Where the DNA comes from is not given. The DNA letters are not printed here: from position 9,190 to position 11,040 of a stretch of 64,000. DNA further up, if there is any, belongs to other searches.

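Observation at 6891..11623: Isolated virB8-virB9-virB10 operon with no ATPase, pilin or coupling-protein genes nearby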

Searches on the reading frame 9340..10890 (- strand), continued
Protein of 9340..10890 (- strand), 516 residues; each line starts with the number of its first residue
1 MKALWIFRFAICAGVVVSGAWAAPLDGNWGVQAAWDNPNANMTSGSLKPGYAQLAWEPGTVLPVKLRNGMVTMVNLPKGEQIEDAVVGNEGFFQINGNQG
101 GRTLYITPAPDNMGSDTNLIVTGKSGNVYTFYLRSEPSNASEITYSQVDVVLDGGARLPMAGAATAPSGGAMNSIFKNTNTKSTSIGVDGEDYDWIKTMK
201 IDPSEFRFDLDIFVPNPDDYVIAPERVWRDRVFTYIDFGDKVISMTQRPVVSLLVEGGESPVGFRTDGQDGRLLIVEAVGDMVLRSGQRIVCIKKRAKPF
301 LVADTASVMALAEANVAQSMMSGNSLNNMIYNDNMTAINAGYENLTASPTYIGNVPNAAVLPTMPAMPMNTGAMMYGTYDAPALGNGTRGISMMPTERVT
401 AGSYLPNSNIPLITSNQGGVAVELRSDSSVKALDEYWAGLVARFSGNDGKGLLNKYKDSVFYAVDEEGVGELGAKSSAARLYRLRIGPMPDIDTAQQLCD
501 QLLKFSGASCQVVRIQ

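Call 46: find_encoding_contigs(protein=P0400, flank=10000, max_places=2)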
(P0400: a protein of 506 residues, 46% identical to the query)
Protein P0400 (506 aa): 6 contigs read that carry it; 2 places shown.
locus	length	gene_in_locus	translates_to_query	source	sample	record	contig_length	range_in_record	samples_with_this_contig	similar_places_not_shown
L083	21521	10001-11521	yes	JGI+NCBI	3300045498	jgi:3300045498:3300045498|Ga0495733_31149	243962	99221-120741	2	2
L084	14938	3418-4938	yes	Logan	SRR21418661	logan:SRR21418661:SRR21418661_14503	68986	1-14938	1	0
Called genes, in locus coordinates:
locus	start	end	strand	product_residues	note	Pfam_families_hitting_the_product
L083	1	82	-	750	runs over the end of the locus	PF17764:PriA_3primeBD, PF00270:DEAD, PF04851:ResIII, PF18319:Zn_ribbon_PriA (weak), PF00271:Helicase_C (weak), PF18074:PriA_C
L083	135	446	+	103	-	-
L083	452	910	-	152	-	-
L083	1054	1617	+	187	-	PF08207:EFP_N, PF01132:EFP, PF09285:Elong-fact-P_C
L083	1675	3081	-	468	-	-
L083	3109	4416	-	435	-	-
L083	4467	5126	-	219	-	PF01386:Ribosomal_L25p, PF14693:Ribosomal_TL5_C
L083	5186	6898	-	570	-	PF21710:Spt6_S1 (faint), PF23459:S1_RRP5 (faint), PF13509:S1_2 (faint), PF00575:S1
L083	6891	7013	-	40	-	-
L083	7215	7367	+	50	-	-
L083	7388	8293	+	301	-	-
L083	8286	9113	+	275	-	-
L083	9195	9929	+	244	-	PF04335:VirB8 (faint)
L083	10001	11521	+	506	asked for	PF03524:CagX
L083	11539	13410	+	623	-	PF03743:TrbI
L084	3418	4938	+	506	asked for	PF03524:CagX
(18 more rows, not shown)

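Call 47: find_encoding_contigs(protein=P0124, flank=10000, max_places=2)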
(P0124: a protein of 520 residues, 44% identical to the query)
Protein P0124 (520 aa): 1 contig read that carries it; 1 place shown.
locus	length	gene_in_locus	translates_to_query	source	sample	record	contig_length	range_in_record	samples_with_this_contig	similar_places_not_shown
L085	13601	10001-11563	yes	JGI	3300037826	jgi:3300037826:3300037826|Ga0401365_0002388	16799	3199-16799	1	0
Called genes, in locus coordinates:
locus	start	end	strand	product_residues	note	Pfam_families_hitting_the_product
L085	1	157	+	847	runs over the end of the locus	PF02861:Clp_N, PF23569:NBD_SMAX1 (weak), PF00004:AAA, PF17871:AAA_lid_9, PF00004:AAA, PF07724:AAA_2, PF07728:AAA_5, PF10431:ClpB_D2-small, +8 more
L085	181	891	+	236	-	PF13717:Zn_ribbon_4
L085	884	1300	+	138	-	-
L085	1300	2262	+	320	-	PF01479:S4, PF00849:PseudoU_synth_2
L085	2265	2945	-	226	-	PF01330:RuvA_N, PF14520:HHH_5, PF07499:RuvA_C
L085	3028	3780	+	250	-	PF20772:TACO1_YebC_N, PF01709:Transcrip_reg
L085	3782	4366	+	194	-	PF13847:Methyltransf_31 (weak)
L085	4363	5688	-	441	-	PF07219:HemY_N (weak), PF14559:TPR_19 (faint)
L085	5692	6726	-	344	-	PF09731:Mitofilin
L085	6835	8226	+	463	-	-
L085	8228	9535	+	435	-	-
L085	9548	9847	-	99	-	PF02482:Ribosomal_S30AE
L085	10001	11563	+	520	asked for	PF03524:CagX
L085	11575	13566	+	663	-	PF03743:TrbI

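Call 51: find_encoding_contigs(protein=P0432, flank=10000, max_places=1)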
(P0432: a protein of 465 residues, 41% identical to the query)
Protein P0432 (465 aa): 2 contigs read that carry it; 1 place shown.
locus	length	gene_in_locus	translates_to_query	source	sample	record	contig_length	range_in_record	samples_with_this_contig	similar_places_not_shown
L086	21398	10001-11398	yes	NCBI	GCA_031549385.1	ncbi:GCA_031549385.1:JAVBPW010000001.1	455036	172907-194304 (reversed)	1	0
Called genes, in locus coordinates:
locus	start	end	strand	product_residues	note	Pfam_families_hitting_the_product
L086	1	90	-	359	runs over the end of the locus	PF00365:PFK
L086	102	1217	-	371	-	PF01702:TGT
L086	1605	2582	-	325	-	PF03330:DPBB_1, PF05036:SPOR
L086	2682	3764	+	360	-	PF02463:SMC_N, PF13175:AAA_15 (weak), PF13476:AAA_23, PF13514:AAA_27 (weak), PF13304:AAA_21 (faint)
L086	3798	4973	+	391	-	PF13406:SLT_2, PF01471:PG_binding_1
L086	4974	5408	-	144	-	PF06347:SH3_4, PF08239:SH3_3 (weak)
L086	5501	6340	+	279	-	PF02384:N6_Mtase (weak), PF05175:MTS, PF06325:PrmA (weak), PF13847:Methyltransf_31, PF08241:Methyltransf_11 (weak), PF08242:Methyltransf_12, PF13649:Methyltransf_25, PF07669:Eco57I (weak)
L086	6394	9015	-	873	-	PF01624:MutS_I, PF05188:MutS_II, PF05192:MutS_III, PF05190:MutS_IV, PF00488:MutS_V, PF27441:MutS_C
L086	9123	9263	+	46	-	-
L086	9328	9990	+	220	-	PF04335:VirB8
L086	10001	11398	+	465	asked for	PF03524:CagX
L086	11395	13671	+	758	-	PF03743:TrbI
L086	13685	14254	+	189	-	-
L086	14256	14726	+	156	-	PF03652:RuvX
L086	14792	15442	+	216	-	PF13441:Gly-zipper_YMGG, PF05433:Rick_17kDa_Anti (weak), PF13488:Gly-zipper_Omp, PF00691:OmpA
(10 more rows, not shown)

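Call 52: find_encoding_contigs(protein=P0424, flank=10000, max_places=1)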
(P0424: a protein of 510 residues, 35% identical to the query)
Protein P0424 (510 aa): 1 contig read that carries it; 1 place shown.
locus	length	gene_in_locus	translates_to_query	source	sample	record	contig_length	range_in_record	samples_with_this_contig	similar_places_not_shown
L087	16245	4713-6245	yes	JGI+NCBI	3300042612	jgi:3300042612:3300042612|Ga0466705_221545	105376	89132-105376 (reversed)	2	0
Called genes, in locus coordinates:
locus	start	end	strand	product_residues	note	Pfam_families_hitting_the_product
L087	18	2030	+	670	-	PF00133:tRNA-synt_1, PF08264:Anticodon_1, PF19302:DUF5915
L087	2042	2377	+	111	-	-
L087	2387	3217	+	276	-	PF01170:UPF0020 (faint), PF01555:N6_N4_Mtase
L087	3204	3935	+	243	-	PF14511:RE_EcoO109I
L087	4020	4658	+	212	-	PF04335:VirB8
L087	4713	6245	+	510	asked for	PF03524:CagX, PF05036:SPOR (weak)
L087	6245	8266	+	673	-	PF03743:TrbI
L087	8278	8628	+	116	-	-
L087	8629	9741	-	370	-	PF21102:DprA_N, PF02481:DNA_processg_A, PF17782:WHD_DprA (weak)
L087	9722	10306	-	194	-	PF02660:G3P_acyltransf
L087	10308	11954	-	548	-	PF03485:Arg_tRNA_synt_N, PF00750:tRNA-synt_1d, PF05746:DALR_1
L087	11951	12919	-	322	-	PF00579:tRNA-synt_1b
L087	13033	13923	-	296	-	PF00691:OmpA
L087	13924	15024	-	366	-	-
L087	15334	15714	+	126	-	-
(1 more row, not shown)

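Call 53: find_encoding_contigs(protein=P0376, flank=10000, max_places=1)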
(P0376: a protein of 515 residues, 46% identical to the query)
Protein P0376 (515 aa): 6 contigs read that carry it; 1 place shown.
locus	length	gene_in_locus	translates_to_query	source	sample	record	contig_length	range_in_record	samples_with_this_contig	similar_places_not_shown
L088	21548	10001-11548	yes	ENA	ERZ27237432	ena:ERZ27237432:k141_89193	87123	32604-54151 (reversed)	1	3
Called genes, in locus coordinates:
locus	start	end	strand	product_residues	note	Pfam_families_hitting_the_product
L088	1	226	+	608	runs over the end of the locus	-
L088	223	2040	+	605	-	PF13584:BatD, PF25607:DUF7939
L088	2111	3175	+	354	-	-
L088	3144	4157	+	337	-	PF04392:ABC_sub_bind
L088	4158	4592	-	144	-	-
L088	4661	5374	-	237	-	PF12697:Abhydrolase_6, PF03096:Ndr, PF12146:Hydrolase_4, PF00975:Thioesterase (faint), PF20408:Abhydrolase_11 (faint), PF00561:Abhydrolase_1 (weak)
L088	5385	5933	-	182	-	PF00857:Isochorismatase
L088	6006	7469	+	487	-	-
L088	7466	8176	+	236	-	PF02230:Abhydrolase_2, PF03959:FSH1 (weak), PF01738:DLH, PF00326:Peptidase_S9 (faint)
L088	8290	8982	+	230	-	PF04335:VirB8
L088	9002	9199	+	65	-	-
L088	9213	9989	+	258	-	PF04335:VirB8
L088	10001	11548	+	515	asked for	PF03524:CagX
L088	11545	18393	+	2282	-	-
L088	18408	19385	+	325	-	PF00437:T2SSE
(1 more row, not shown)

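Call 54: find_encoding_contigs(protein=P0349, flank=10000, max_places=1)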
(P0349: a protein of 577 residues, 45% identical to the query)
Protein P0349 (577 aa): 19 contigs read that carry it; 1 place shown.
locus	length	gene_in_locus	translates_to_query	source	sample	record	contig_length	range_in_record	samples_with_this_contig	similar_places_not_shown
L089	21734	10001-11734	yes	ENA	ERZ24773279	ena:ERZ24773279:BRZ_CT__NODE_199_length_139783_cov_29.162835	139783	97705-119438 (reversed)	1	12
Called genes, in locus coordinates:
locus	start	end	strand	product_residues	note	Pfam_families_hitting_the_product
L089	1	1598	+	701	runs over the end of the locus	-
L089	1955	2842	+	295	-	-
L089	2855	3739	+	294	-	-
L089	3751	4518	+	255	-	-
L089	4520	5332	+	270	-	-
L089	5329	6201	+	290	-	-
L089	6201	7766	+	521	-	-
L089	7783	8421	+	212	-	PF04335:VirB8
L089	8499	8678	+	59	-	-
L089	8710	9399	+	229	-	PF04335:VirB8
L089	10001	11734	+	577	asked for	PF03524:CagX, PF05036:SPOR (weak)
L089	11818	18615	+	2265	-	PF12396:DUF3659 (faint), PF21785:Bflower_2, PF21784:Bflower (weak), PF21785:Bflower_2, PF03743:TrbI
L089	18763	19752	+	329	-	PF00437:T2SSE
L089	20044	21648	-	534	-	PF00149:Metallophos, PF02872:5_nucleotid_C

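Call 55: search_dna_similar(query=L081:1-1539:+, collection=plasmids, mode=protein, max_rows=25, rows=spread)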
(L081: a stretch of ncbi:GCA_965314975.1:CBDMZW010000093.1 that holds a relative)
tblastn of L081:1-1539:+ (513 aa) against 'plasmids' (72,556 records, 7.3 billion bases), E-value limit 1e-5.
The search stops at 5000 records and this limit was reached: more records match than are counted here, and every count below describes the 5000 best-scoring records only.
Records with a match: at least 5000; places in all: 5321; records where one place covers at least 80% of the query: 4667.
Best place of each record, by identity: <60% 5000.
By first word of the organism name: Escherichia 1386; Klebsiella 820; Salmonella 309; Campylobacter 253; Enterobacter 248; Agrobacterium 232; Rhizobium 221; Citrobacter 160; Sinorhizobium 122; Xanthomonas 102; and 186 more.
By predicted mobility (MOB-suite, as given by PLSDB): conjugative 4224; non-mobilizable 553; mobilizable 223.
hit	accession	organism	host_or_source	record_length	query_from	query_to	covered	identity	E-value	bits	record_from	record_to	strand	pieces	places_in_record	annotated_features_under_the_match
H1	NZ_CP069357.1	Microvirga sp. VF16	Vachellia farnesiana,Cell culture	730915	10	511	98%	44.0%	4e-131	427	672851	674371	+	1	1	hypothetical protein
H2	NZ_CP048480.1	Agrobacterium tumefaciens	walnut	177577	9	510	98%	27.4%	1e-38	158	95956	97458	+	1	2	virB4: type IV secretion/conjugal transfer ATPase VirB4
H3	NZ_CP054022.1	Rhizobium indicum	Pisum sativum l. (pea),Pure culture,Pea ...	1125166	4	506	98%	26.9%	3e-39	160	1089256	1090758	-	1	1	record has no annotation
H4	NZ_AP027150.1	Methylocystis bryophila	-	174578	16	506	96%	26.9%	2e-27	124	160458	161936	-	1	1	VirB4 family type IV secretion system protein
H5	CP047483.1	Campylobacter jejuni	Homo sapiens,human,stool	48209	1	511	100%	25.3%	3e-29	130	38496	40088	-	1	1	VirB4 family type IV secretion/conjugal transfer ATPase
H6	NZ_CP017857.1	Campylobacter jejuni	turkey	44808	1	511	100%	25.0%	2e-26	121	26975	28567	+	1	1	VirB4 family type IV secretion/conjugal transfer ATPase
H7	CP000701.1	Rhizorhabdus wittichii RW1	-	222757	13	501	95%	25.9%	9e-34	143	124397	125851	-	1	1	type IV secretion/conjugal transfer ATPase, VirB4 family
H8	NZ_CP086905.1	Pseudosulfitobacter pseudonitzschiae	Skeletonema costatum,The surface ...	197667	25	474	88%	27.7%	7e-35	147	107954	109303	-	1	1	type IV secretion system DNA-binding domain-containing protein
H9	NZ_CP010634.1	Phaeobacter inhibens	cell culture,clam larvae aquaculture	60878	13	487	93%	25.3%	4e-32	138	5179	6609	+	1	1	hypothetical protein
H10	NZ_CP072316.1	Escherichia coli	fish,bacteria culture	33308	1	513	100%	23.1%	2e-26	121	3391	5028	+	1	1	VirB4 family type IV secretion/conjugal transfer ATPase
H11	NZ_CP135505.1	Escherichia coli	Homo sapiens,bacterial culture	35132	1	513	100%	23.1%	3e-26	120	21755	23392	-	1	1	VirB4 family type IV secretion/conjugal transfer ATPase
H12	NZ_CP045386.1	Ruegeria sp. THAF33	pure culture,Surface of a polyethylene ...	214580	1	484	94%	23.9%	7e-24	113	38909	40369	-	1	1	hypothetical protein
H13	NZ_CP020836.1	Escherichia coli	food,blue cheese in wax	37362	37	513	93%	24.0%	7e-24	113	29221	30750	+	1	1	VirB3 family type IV secretion system protein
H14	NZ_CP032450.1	Salmonella enterica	Bos taurus,bovine lymph node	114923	37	513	93%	23.8%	5e-23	110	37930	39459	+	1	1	VirB3 family type IV secretion system protein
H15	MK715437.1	Klebsiella pneumoniae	Homo sapiens,sputum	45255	37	513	93%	23.4%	5e-24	114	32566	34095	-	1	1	Inner membrane protein forms channel for type IV secretion of T-DNA ...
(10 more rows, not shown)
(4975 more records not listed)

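Call 56: get_annotated_region(hit=H1, flank=20000)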
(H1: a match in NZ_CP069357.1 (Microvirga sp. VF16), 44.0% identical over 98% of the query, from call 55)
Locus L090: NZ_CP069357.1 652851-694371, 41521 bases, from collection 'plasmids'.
description: Microvirga sp. VF16 plasmid pMVF16-3, complete sequence
organism: Microvirga sp. VF16 (NCBI taxid 2807101)
taxonomy: Bacteria; Pseudomonadota; Alphaproteobacteria; Hyphomicrobiales; Methylobacteriaceae; Microvirga; Microvirga sp. VF16
host: -; source: Vachellia farnesiana,Cell culture; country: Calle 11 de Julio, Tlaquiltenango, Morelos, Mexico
typing (MOB-suite, as given by PLSDB): non-mobilizable
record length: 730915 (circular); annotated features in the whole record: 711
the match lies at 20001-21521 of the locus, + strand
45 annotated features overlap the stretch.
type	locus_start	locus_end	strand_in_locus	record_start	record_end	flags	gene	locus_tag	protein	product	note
CDS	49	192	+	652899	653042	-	-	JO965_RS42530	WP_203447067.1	hypothetical protein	-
CDS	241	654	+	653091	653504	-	-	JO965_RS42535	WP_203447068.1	BA14K family protein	-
CDS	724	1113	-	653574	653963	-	-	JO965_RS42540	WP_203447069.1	hypothetical protein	-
CDS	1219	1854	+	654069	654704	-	-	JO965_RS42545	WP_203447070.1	hypothetical protein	-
CDS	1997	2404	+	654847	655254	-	-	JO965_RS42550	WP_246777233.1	BA14K family protein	-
CDS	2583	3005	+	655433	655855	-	-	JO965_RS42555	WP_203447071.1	hypothetical protein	-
CDS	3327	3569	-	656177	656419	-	-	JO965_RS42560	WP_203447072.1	hypothetical protein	-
CDS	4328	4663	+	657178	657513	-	-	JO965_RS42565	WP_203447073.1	hypothetical protein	-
CDS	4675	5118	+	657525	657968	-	-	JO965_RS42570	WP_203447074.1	hypothetical protein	-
CDS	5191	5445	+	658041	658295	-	-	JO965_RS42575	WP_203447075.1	hypothetical protein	-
CDS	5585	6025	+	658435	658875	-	-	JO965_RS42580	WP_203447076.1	hypothetical protein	-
CDS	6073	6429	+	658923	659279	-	-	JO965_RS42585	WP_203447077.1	hypothetical protein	-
CDS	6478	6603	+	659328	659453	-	-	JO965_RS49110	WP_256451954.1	hypothetical protein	-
CDS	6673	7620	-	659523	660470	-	-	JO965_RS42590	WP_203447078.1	hypothetical protein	-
CDS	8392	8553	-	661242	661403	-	-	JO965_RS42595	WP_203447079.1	hypothetical protein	-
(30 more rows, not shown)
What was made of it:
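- The Microvirga pMVF16-3 cluster has a relaxase, VirB2-B4, B7-B11 and D4, with a 550-aa VirB9 (call 56).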
